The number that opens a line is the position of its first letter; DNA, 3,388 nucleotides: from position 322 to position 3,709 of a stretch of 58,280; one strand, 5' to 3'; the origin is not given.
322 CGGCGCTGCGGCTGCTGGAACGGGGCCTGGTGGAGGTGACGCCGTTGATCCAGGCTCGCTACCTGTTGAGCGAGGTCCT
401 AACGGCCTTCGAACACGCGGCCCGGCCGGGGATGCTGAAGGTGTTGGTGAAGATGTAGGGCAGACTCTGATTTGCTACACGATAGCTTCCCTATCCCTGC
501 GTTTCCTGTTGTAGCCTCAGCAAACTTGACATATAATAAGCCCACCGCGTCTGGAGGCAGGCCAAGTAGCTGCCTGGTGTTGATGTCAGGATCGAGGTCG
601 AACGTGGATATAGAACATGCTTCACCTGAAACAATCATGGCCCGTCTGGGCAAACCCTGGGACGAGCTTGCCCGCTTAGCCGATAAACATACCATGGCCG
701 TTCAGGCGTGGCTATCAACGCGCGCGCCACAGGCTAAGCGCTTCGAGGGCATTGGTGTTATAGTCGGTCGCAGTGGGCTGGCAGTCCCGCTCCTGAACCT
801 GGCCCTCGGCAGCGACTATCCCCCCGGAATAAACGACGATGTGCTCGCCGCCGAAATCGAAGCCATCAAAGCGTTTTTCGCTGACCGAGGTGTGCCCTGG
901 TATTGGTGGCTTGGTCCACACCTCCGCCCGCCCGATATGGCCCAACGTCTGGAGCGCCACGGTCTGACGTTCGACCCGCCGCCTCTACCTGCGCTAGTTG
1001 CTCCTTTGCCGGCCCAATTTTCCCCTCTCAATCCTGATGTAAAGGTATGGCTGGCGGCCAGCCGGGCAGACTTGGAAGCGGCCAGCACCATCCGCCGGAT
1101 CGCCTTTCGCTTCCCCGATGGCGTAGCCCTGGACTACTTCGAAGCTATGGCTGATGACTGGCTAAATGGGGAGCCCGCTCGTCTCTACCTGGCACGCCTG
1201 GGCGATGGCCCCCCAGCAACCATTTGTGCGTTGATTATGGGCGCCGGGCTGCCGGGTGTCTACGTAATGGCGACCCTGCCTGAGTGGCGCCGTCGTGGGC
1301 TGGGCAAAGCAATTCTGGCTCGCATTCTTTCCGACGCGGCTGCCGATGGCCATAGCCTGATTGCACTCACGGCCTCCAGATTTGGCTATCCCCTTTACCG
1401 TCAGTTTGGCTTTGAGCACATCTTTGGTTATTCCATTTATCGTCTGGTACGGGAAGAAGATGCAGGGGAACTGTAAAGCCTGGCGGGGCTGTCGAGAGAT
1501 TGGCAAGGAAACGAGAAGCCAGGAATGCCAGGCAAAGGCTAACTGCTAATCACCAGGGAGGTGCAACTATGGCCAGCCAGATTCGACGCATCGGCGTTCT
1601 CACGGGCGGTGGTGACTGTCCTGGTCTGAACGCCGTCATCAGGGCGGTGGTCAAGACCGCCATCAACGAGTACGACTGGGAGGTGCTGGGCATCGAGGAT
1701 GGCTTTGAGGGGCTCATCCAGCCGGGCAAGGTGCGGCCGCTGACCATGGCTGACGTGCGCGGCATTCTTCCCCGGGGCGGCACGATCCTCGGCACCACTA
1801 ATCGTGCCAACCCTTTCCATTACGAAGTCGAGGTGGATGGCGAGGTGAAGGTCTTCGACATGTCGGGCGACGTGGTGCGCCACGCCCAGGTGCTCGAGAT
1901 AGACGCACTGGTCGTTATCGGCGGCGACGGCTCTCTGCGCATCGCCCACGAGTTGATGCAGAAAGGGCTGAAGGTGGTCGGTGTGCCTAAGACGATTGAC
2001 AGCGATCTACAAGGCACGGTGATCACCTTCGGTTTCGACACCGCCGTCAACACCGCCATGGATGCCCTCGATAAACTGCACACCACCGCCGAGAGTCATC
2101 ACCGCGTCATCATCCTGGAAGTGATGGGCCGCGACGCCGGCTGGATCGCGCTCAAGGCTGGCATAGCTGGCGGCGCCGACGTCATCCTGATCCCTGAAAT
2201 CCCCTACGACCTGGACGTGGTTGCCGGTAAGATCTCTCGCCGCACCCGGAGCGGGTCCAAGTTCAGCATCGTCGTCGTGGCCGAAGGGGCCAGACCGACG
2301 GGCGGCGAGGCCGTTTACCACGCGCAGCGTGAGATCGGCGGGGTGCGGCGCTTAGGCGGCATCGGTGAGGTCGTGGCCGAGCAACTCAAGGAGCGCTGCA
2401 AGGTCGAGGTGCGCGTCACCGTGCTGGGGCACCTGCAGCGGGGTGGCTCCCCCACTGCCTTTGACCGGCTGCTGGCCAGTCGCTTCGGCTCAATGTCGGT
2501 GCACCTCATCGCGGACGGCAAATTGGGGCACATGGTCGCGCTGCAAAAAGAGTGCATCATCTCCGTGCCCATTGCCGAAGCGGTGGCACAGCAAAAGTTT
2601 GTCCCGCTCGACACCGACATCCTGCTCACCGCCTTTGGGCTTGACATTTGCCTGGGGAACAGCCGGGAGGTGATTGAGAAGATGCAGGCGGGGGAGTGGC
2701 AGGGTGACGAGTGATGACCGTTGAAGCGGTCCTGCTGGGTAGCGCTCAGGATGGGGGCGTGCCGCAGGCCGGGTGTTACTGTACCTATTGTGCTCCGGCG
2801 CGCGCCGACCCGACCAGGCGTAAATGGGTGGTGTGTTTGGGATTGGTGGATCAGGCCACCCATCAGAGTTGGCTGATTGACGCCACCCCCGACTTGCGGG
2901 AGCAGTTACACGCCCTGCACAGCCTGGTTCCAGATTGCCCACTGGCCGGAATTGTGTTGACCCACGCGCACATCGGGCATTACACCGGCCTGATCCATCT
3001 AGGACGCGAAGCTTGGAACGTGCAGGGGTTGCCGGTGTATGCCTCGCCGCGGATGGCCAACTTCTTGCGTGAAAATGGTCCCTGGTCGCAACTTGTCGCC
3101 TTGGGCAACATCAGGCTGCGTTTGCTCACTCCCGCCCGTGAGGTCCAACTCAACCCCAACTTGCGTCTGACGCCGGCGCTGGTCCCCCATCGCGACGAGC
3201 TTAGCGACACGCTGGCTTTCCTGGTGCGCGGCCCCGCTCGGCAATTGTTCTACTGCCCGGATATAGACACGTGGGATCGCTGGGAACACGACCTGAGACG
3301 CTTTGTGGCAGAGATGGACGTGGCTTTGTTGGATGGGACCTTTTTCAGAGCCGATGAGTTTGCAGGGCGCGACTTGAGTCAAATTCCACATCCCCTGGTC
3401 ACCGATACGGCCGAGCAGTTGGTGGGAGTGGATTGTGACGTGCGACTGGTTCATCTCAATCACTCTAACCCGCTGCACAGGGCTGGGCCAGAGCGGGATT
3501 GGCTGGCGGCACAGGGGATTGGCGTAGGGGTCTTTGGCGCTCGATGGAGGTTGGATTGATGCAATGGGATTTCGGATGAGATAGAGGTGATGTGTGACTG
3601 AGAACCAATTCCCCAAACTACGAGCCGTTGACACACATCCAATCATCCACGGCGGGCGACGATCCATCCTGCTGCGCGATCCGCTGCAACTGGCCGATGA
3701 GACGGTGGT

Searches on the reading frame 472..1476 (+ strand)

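Call 73: search_protein_families(library=pfam, proteins=[window:472-1476:+], max_evalue=0.0001)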
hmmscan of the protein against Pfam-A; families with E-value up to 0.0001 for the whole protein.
window:472-1476:+ (334 aa): 5 families
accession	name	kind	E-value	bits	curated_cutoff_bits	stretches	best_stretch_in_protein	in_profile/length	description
PF13527.13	Acetyltransf_9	-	2.2e-08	34.6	25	1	261-316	73-126/127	Acetyltransferase (GNAT) domain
PF13508.13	Acetyltransf_7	-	9.7e-08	32.7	27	1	237-315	4-83/84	Acetyltransferase (GNAT) domain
PF13480.13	Acetyltransf_6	-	3.7e-06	27.6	22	1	213-301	49-136/143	Acetyltransferase (GNAT) domain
PF00583.31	Acetyltransf_1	-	5.5e-06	27.1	20.7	1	220-314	17-116/116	Acetyltransferase (GNAT) family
PF13673.13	Acetyltransf_10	-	5e-05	23.7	23.6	1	263-317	54-110/128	Acetyltransferase (GNAT) domain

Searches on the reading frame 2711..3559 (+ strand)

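Call 73: search_protein_families(library=pfam, proteins=[window:2711-3559:+], max_evalue=0.0001)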
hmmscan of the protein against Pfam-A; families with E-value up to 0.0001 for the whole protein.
window:2711-3559:+ (282 aa): 1 family
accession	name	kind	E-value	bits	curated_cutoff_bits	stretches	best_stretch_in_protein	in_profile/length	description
PF12706.13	Lactamase_B_2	-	1.6e-24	87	27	1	55-237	4-187/200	Beta-lactamase superfamily domain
